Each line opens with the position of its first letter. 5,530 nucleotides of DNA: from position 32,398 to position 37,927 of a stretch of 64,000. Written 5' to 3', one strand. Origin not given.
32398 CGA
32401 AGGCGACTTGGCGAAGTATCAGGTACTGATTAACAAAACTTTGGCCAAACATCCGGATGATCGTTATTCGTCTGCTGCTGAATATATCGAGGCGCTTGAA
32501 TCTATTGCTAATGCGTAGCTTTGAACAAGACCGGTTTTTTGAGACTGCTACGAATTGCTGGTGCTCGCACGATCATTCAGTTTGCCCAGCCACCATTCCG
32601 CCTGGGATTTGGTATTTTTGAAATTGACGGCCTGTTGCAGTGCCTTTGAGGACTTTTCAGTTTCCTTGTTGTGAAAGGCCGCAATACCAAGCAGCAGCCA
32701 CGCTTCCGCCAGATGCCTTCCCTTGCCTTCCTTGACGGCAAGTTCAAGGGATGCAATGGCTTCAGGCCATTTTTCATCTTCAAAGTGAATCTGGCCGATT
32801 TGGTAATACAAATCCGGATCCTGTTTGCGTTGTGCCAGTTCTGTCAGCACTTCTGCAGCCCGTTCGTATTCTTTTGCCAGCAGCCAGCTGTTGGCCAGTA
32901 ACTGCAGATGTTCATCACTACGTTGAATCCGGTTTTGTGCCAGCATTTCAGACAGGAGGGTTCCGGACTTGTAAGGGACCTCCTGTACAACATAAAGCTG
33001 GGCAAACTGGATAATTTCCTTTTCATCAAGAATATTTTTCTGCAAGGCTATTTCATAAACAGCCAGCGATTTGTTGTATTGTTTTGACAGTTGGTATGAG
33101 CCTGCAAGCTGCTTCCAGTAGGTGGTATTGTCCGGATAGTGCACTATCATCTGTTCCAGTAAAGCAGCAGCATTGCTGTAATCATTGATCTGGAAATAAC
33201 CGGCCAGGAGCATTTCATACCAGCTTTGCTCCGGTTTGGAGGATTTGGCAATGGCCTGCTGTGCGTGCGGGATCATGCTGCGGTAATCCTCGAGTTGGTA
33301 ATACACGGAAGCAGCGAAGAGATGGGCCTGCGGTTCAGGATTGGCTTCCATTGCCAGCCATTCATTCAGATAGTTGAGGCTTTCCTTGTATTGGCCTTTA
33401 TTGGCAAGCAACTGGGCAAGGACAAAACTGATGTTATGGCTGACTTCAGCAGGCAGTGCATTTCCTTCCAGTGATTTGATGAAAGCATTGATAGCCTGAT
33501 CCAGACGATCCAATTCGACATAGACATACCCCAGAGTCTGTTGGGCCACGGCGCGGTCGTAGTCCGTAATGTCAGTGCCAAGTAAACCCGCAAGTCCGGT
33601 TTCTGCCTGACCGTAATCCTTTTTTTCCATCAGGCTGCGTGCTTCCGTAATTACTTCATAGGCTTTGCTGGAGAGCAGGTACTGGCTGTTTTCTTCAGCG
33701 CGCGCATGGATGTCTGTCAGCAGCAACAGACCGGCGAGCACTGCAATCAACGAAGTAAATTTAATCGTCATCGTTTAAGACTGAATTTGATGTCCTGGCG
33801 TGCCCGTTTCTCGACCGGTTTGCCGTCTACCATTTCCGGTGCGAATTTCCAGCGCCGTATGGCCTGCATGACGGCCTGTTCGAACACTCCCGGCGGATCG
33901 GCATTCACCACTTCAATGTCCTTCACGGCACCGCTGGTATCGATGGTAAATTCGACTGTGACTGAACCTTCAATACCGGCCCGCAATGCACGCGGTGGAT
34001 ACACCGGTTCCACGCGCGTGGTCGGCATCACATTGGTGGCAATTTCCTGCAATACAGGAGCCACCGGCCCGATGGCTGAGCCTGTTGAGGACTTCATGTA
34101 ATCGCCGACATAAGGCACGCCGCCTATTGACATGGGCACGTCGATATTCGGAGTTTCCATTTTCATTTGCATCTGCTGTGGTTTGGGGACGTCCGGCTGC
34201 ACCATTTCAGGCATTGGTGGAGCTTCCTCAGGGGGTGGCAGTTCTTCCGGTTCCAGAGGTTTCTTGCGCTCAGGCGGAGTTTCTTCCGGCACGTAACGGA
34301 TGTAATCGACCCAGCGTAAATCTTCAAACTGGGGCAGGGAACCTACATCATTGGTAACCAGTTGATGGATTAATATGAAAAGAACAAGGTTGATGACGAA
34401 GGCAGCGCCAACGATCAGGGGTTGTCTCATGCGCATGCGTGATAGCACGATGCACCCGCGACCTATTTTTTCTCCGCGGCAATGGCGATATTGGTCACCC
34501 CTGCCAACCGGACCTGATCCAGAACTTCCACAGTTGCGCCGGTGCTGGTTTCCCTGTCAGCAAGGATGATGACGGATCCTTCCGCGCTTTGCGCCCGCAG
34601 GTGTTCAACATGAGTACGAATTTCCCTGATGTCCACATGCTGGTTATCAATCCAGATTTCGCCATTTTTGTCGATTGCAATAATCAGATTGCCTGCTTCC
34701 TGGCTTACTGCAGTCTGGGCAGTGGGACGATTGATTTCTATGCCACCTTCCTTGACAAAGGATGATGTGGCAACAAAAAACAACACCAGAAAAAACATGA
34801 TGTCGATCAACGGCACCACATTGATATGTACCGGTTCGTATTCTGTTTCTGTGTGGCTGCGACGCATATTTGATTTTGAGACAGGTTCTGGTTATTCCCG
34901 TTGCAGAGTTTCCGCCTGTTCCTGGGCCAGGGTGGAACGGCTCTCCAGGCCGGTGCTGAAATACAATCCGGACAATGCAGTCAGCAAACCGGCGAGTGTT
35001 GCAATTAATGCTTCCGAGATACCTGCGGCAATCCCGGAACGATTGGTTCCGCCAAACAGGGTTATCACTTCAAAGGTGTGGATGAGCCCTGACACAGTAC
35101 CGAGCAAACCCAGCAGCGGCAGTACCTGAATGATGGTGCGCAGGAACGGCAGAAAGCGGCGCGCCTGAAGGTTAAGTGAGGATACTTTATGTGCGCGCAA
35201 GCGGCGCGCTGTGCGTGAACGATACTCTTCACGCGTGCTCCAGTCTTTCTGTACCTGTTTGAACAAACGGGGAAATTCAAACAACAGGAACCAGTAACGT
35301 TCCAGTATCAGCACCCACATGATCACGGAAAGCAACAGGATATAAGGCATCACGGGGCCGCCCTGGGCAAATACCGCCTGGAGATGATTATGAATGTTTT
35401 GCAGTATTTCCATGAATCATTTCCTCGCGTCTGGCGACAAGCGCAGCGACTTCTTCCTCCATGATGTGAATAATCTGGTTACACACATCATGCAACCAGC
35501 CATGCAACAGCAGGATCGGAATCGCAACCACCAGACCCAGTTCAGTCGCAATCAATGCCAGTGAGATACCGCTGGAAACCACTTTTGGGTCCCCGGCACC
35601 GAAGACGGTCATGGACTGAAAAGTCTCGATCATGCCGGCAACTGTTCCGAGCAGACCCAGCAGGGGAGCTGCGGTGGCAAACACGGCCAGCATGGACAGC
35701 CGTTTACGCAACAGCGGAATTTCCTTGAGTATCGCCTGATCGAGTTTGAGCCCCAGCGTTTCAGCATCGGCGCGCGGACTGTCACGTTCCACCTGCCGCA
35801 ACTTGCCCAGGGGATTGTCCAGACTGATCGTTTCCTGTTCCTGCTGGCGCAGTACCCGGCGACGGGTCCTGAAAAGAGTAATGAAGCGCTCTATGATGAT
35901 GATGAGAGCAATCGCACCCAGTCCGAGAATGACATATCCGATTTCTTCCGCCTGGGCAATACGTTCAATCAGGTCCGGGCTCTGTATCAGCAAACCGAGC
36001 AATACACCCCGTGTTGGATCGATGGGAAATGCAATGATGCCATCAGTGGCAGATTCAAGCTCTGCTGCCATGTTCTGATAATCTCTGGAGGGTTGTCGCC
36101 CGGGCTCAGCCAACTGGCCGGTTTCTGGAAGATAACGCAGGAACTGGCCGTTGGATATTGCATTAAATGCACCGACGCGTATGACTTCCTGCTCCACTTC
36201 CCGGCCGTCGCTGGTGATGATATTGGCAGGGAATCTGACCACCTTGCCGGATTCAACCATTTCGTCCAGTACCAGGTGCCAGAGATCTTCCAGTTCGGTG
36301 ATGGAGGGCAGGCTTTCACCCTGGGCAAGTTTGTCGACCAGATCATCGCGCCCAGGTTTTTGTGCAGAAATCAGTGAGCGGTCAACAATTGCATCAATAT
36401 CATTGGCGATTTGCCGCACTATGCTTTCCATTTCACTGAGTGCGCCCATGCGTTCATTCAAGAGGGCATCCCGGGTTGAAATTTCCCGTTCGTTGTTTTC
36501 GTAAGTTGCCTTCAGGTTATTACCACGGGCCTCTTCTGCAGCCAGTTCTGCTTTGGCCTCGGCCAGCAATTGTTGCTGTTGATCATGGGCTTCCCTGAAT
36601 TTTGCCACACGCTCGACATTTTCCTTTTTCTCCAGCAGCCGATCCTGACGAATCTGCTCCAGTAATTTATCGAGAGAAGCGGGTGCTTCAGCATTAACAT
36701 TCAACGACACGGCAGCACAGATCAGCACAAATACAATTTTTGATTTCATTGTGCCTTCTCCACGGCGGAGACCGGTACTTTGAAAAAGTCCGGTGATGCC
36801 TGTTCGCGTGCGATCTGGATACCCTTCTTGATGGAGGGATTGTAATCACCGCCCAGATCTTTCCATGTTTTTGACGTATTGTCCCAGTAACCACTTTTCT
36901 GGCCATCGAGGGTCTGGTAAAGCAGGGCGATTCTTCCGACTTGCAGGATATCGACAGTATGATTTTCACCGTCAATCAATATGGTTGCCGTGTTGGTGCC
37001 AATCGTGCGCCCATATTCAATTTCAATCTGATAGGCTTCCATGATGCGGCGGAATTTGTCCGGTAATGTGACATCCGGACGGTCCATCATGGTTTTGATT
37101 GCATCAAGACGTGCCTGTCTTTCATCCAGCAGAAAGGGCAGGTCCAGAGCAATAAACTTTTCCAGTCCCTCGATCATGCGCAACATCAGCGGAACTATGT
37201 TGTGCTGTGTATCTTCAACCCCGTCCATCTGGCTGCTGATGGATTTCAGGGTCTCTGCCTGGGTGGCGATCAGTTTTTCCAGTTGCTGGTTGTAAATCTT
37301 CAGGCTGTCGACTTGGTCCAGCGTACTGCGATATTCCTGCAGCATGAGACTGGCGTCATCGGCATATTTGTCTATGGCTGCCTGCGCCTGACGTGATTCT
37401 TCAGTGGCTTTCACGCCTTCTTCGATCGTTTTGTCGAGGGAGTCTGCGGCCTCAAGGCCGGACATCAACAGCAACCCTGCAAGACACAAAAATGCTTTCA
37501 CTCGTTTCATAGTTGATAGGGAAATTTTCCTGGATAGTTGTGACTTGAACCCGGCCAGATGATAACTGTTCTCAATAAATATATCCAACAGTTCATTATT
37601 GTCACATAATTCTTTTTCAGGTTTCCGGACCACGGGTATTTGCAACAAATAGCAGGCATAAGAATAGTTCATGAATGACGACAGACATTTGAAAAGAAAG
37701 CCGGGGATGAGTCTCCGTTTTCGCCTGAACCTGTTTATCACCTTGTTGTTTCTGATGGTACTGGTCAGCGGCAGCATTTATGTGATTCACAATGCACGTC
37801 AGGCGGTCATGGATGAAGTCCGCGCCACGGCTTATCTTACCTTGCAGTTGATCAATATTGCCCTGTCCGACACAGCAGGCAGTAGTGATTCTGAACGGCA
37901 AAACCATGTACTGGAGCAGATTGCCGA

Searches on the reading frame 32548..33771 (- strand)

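Call 33: search_protein_families(library=pfam, proteins=[window:32548-33771:-], max_evalue=0.00001)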
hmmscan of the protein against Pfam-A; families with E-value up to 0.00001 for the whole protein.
window:32548-33771:- (407 aa): 12 families
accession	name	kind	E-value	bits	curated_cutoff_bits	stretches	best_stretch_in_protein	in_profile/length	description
PF07719.23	TPR_2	-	2.2e-19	68.3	27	0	319-347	1-29/34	Tetratricopeptide repeat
PF13428.12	TPR_14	-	1.5e-14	53.4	23.5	0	187-223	6-42/44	Tetratricopeptide repeat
PF14559.12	TPR_19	-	7.1e-14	52.3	25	0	298-349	3-55/68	Tetratricopeptide repeat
PF13432.12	TPR_16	-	7.7e-14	52.3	32.7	0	323-382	1-58/65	Tetratricopeptide repeat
PF12895.13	ANAPC3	-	9.8e-13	48.6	27.2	1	274-343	12-80/82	Anaphase-promoting complex, cyclosome, subunit 3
PF00515.34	TPR_1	-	9e-12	44.7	27.8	0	320-347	2-29/34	Tetratricopeptide repeat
PF13424.12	TPR_12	-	9.7e-12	45.4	30.1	0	321-384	5-74/77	Tetratricopeptide repeat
PF13181.12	TPR_8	-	7.2e-10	38.7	25.7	0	76-102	3-29/34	Tetratricopeptide repeat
PF13176.12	TPR_7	-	1.9e-08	34.2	27.9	0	149-177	1-29/36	Tetratricopeptide repeat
PF23914.1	TPR_CcmH_CycH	-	2.7e-08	34.2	42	0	79-169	55-143/158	Cytochrome c-type biogenesis protein H TPR domain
PF21545.3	T7SS_EccA1_N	-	9.3e-07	28.8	27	0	292-367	105-180/272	T7SS, ESX-1 secretion system protein EccA1, N-terminal domain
PF13174.12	TPR_6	-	8.3e-06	26.6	26.3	0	192-214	10-32/33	Tetratricopeptide repeat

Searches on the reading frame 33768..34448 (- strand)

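Call 33: search_protein_families(library=pfam, proteins=[window:33768-34448:-], max_evalue=0.00001)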
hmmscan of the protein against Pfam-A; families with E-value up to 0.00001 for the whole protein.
window:33768-34448:- (226 aa): 1 family
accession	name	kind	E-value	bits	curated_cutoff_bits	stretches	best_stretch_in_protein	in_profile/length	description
PF03544.19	TonB_C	-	6.8e-23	81.4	24.6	1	147-224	2-79/79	Gram-negative bacterial TonB protein C-terminal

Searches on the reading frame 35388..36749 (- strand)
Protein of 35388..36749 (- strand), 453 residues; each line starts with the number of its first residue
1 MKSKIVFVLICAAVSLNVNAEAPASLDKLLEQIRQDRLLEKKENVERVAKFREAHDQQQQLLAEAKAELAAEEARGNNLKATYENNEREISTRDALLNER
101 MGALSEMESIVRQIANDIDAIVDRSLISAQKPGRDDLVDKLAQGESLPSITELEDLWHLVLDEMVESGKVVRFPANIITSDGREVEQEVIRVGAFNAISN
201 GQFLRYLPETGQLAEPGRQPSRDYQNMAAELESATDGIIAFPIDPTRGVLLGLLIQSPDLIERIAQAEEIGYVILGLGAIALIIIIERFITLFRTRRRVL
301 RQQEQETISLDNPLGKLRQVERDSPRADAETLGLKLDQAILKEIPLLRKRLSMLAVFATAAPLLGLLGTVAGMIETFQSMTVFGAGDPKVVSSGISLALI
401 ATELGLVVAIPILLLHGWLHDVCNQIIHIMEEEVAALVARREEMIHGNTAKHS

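Call 33: search_protein_families(library=pfam, proteins=[window:35388-36749:-], max_evalue=0.00001)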
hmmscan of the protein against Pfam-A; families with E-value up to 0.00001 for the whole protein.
window:35388-36749:- (453 aa): 1 family
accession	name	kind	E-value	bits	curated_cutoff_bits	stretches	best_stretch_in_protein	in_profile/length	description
PF01618.21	MotA_ExbB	-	9.4e-29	100.2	22.9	1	324-431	19-126/127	MotA/TolQ/ExbB proton channel family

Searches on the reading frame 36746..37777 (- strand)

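Call 33: search_protein_families(library=pfam, proteins=[window:36746-37777:-], max_evalue=0.00001)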
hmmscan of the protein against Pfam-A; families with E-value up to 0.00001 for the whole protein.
window:36746-37777:- (343 aa): 1 family
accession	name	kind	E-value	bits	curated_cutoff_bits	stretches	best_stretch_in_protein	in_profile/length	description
PF11932.13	DUF3450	-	1.9e-85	286.4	32.6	1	98-336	4-240/241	Protein of unknown function (DUF3450)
